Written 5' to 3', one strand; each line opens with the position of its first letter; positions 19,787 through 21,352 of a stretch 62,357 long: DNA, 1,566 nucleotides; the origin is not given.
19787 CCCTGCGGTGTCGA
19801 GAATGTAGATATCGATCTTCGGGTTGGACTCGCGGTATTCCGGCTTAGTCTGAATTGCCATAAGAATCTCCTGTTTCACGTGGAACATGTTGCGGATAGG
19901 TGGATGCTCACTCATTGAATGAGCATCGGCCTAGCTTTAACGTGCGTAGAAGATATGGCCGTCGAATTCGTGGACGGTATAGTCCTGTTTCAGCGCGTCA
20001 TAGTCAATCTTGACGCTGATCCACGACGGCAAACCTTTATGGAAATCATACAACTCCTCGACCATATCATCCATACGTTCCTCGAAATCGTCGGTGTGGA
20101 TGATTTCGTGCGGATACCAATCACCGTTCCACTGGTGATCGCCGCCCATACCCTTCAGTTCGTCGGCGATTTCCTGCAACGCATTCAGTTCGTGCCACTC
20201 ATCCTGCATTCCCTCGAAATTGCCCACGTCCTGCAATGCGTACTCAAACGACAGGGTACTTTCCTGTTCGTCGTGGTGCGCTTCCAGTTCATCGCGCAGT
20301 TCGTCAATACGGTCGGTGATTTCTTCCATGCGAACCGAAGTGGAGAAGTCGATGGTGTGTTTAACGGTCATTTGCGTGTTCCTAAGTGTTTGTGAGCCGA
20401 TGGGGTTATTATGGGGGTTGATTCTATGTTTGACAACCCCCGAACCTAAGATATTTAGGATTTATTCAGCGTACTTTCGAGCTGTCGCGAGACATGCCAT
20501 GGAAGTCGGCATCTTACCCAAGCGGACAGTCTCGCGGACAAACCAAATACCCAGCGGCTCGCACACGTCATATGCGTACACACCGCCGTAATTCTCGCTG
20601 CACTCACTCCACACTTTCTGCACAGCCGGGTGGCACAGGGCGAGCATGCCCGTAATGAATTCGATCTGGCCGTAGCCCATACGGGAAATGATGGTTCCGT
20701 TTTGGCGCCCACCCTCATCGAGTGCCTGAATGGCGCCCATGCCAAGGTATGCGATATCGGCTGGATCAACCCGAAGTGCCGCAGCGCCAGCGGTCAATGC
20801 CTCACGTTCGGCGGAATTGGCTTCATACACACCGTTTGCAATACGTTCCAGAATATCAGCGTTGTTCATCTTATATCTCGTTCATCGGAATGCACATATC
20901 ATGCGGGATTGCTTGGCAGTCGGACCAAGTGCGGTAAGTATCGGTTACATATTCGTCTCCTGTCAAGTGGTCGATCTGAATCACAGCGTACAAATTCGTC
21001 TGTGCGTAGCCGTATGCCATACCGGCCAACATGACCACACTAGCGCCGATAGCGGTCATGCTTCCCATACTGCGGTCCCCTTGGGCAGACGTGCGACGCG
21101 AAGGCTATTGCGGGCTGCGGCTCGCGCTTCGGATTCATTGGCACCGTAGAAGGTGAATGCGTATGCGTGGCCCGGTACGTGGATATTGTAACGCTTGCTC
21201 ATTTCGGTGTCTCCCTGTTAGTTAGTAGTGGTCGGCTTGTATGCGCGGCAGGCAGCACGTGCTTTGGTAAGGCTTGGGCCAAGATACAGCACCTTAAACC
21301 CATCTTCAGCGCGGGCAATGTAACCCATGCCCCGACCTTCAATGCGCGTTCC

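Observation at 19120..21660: Conserved roughly 30-nt element repeated upstream of leftward middle-gene clusters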

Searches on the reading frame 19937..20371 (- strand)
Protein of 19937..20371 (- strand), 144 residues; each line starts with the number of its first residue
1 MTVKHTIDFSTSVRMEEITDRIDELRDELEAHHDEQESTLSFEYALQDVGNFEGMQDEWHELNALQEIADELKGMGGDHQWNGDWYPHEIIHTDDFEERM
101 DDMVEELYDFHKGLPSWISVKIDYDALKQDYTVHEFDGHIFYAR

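Call 34: search_protein_families(library=phrogs, proteins=[window:19937-20371:-], max_evalue=0.01)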
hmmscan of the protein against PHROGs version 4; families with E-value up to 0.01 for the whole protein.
window:19937-20371:- (144 aa): 1 family
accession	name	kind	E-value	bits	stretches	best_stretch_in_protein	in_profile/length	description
phrog_25535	-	unknown function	9.5e-19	68.7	1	14-142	12-133/135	-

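Call 35: search_protein_families(library=pfam, proteins=[window:19937-20371:-], max_evalue=0.1)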
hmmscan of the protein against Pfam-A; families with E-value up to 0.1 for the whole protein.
window:19937-20371:- (144 aa): 4 families
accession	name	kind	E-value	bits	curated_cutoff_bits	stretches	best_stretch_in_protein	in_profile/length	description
PF24611.2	Spectrin_Anc-1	-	0.0011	19.7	33.2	1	16-72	21-79/115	Nuclear anchorage protein 1, spectrin-like repeat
PF21728.3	PADR1_N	-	0.0083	16.9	25.7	0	13-32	6-25/60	PADR1, N-terminal helical domain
PF01814.28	Hemerythrin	-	0.022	15.6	25.3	1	15-73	32-89/127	Hemerythrin HHE cation binding domain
PF08663.15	HalX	-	0.046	14.6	23.2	1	14-42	36-64/68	HalX domain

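Call 39: find_related_loci(query=window:19937-20371:-, collection=viral_contigs, flank=3000)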
Query window:19937-20371:- (144 aa) in viral_contigs; peptide patterns used: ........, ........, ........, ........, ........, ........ (x = any residue, [..] = any of these).
No stretch of DNA in the collection matches any of the patterns.

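Call 41: search_dna_similar(query=window:19937-20371:-, collection=phages, mode=protein, max_rows=40)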
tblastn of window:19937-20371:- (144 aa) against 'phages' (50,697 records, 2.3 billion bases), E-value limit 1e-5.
Records with a match: 21; places in all: 22; records where one place covers at least 80% of the query: 16.
Best place of each record, by identity: 80-90% 5; 60-80% 4; <60% 12.
By first word of the organism name: Stenotrophomonas 9; Burkholderia 5; Mycobacterium 3; Ralstonia 2; Gordonia 2.
By host as written in the record: Stenotrophomonas maltophilia 7; Burkholderia cenocepacia 5; Stenotrophomonas maltophilia 824 2; Gordonia terrae 3612 2; Mycobacterium phlei 2; Ralstonia solanacearum T394 1; Ralstonia solanacearum T334 1; Mycobacterium abscessus GD86 1.
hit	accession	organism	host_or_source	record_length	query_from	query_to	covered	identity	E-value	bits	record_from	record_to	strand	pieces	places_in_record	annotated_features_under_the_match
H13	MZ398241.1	Stenotrophomonas phage BUCT626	Stenotrophomonas maltophilia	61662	2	144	99%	87.4%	2e-74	246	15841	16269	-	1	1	hypothetical protein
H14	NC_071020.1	Stenotrophomonas phage BUCT626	Stenotrophomonas maltophilia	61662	2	144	99%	87.4%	2e-74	246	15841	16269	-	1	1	hypothetical protein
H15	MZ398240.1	Stenotrophomonas phage BUCT627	Stenotrophomonas maltophilia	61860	2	144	99%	87.4%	2e-74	246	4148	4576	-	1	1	hypothetical protein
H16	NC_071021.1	Stenotrophomonas phage BUCT627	Stenotrophomonas maltophilia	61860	2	144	99%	87.4%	2e-74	246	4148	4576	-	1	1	hypothetical protein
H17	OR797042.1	Stenotrophomonas phage vB_SmaS_Bhz55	Stenotrophomonas maltophilia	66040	2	143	99%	82.4%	2e-73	243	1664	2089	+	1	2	hypothetical protein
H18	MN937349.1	Stenotrophomonas phage vB_SmaS_BUCT548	Stenotrophomonas maltophilia 824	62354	2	144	99%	70.9%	2e-56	194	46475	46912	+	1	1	hypothetical protein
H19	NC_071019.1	Stenotrophomonas phage vB_SmaS_BUCT548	Stenotrophomonas maltophilia 824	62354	2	144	99%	70.9%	2e-56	194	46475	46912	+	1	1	hypothetical protein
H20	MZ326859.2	Stenotrophomonas phage Siara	Stenotrophomonas maltophilia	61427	2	144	99%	66.0%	2e-57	197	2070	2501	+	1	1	repeat region predicted by PhageTerm | ArdA-like antrestriction protein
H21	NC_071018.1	Stenotrophomonas phage Siara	Stenotrophomonas maltophilia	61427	2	144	99%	66.0%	2e-57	197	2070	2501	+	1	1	repeat region predicted by PhageTerm | ArdA-like antrestriction protein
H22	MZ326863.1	Burkholderia phage Paku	Burkholderia cenocepacia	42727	1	144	100%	33.3%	3e-12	68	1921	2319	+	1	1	hypothetical protein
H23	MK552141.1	Burkholderia phage BcepSauron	Burkholderia cenocepacia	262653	13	144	92%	31.6%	8e-11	64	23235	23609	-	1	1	hypothetical protein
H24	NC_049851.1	Burkholderia phage BcepSauron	Burkholderia cenocepacia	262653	13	144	92%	31.6%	8e-11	64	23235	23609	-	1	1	hypothetical protein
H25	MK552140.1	Burkholderia phage BcepSaruman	Burkholderia cenocepacia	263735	13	144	92%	31.6%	8e-11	64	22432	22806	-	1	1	hypothetical protein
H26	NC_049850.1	Burkholderia phage BcepSaruman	Burkholderia cenocepacia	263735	13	144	92%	31.6%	8e-11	64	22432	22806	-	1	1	hypothetical protein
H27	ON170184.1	Ralstonia phage YO106_1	Ralstonia solanacearum T394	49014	14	144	91%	31.4%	3e-7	54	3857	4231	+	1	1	record has no annotation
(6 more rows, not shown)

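Call 55: search_solved_structures(query=window:19937-20371:-, max_evalue=10)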
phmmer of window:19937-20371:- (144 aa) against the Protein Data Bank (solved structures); distinct sequences matched with E-value up to 10: 1.
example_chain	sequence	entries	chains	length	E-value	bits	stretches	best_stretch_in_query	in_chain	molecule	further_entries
7ogt_B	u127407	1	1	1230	9.2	9.7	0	10-68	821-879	Structural maintenance of chromosomes protein 3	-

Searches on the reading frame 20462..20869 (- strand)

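Call 34: search_protein_families(library=phrogs, proteins=[window:20462-20869:-], max_evalue=0.01)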
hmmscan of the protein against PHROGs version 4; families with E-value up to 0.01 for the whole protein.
window:20462-20869:- (135 aa): 0 families

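Call 35: search_protein_families(library=pfam, proteins=[window:20462-20869:-], max_evalue=0.1)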
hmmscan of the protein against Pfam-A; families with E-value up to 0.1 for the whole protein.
window:20462-20869:- (135 aa): 1 family
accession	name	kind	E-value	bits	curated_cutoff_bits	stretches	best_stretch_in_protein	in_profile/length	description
PF04895.17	Nre_C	-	0.012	15.9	27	1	104-117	48-61/110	Archaeal Nre, C-terminal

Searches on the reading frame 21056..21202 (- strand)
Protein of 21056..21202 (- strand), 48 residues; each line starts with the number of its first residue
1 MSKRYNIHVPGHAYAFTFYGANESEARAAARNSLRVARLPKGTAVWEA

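Call 34: search_protein_families(library=phrogs, proteins=[window:21056-21202:-], max_evalue=0.01)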
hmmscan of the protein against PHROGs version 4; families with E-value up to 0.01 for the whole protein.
window:21056-21202:- (48 aa): 1 family
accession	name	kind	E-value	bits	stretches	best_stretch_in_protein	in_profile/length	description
phrog_13225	-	unknown function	9.2e-11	42.2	1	3-47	2-47/50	-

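Call 35: search_protein_families(library=pfam, proteins=[window:21056-21202:-], max_evalue=0.1)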
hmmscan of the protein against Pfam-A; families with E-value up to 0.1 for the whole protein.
window:21056-21202:- (48 aa): 0 families
